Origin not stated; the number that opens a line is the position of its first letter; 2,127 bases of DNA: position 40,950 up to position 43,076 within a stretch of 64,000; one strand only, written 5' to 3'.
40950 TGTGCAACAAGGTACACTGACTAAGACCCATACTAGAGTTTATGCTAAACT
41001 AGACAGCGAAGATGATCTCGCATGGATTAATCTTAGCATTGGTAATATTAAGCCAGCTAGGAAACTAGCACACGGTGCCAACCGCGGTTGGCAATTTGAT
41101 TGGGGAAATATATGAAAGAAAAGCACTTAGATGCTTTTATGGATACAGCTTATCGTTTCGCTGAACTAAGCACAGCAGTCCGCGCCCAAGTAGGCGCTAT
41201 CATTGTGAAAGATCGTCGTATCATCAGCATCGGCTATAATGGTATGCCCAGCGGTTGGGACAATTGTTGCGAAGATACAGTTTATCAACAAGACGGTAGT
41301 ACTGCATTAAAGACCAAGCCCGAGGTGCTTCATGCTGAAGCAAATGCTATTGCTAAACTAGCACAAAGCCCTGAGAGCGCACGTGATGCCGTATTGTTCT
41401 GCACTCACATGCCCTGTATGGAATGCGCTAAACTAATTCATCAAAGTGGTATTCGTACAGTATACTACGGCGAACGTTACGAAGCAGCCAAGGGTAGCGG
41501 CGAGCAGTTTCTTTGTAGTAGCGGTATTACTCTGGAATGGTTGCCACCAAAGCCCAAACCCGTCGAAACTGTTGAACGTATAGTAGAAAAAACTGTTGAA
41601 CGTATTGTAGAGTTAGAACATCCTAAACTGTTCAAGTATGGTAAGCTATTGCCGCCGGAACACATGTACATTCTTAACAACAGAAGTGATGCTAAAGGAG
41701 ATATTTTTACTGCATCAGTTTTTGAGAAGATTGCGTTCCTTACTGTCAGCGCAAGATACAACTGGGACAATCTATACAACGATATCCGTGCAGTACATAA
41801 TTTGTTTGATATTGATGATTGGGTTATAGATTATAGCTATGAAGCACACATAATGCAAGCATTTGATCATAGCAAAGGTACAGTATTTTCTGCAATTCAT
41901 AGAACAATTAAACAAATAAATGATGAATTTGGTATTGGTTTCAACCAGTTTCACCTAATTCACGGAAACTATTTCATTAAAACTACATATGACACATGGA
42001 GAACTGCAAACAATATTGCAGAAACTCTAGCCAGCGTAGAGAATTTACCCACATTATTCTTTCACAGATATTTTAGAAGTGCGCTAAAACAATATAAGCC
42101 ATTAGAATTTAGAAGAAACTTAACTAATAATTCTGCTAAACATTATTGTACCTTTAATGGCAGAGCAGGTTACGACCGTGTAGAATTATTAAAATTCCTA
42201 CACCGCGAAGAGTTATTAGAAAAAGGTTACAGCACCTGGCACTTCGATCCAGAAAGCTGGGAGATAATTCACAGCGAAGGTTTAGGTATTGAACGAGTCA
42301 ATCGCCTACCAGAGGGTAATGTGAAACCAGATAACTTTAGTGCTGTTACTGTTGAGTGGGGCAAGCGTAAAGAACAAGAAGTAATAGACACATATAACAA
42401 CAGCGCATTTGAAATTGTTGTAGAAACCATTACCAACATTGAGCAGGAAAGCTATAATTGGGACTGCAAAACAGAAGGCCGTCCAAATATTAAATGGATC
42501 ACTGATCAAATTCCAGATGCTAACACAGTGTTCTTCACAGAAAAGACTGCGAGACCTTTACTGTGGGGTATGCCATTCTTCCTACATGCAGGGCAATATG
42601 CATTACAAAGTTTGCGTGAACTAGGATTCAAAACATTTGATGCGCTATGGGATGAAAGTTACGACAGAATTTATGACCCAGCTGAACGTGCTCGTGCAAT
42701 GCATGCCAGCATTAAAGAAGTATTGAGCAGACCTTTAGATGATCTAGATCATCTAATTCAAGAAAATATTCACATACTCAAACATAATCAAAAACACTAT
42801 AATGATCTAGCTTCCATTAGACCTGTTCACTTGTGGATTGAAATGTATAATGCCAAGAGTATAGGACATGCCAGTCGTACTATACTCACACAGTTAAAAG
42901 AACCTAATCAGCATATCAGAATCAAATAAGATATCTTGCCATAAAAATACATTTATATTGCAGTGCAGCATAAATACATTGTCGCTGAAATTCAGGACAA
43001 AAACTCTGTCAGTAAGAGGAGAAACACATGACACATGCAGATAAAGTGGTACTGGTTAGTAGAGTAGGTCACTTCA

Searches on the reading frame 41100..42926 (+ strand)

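Call 83: search_protein_families(library=pfam, proteins=[window:41100-42926:+], max_evalue=0.00001)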
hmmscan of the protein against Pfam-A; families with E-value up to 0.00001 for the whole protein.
window:41100-42926:+ (609 aa): 2 families
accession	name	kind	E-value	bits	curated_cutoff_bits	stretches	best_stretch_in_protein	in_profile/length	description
PF00383.29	dCMP_cyt_deam_1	-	7e-22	77.7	25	1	10-124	4-101/102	Cytidine and deoxycytidylate deaminase zinc-binding region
PF14437.12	MafB19-deam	-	2.3e-14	53.9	27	1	9-129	3-105/142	MafB19-like deaminase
